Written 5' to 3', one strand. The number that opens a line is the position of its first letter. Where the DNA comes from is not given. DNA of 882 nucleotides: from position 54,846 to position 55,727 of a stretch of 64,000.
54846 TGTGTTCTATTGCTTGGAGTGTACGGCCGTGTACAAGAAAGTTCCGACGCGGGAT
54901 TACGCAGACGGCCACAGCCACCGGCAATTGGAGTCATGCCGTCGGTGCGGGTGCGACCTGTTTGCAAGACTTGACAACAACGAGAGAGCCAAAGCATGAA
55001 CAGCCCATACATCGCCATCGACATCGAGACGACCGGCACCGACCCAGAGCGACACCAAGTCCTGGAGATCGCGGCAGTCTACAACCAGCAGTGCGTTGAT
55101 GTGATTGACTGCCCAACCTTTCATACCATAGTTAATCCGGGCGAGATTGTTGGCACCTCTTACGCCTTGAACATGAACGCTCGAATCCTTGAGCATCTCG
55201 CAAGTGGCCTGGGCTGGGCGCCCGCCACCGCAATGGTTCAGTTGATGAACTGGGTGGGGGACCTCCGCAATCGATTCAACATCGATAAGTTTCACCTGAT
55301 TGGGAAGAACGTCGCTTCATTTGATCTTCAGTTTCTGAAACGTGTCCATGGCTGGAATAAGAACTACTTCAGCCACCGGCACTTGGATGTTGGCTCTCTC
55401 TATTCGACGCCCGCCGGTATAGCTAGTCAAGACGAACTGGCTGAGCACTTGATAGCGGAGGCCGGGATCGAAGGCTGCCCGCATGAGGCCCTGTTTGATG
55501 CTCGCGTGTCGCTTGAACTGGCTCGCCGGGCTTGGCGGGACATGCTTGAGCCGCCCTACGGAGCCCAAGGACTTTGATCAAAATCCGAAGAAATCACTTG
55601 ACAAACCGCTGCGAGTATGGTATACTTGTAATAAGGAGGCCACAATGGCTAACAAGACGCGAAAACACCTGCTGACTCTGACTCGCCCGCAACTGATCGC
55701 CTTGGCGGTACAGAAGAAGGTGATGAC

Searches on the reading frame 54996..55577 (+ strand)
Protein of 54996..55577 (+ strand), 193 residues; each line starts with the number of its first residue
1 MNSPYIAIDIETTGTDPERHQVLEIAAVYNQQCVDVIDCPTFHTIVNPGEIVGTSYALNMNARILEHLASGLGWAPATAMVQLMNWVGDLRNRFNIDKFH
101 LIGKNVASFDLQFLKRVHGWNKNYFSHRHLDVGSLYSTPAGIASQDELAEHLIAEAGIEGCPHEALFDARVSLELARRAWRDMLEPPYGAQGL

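Call 12: search_protein_families(library=phrogs, proteins=[window:54996-55577:+], max_evalue=0.001)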
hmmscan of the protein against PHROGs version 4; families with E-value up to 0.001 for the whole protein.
window:54996-55577:+ (193 aa): 2 families
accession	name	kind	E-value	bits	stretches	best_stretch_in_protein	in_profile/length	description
phrog_192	-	DNA, RNA and nucleotide metabolism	7.9e-21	75.8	1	1-179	104-270/397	DNA polymerase exonuclease subunit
phrog_14632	-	DNA, RNA and nucleotide metabolism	0.00024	21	1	5-61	84-136/380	DNA polymerase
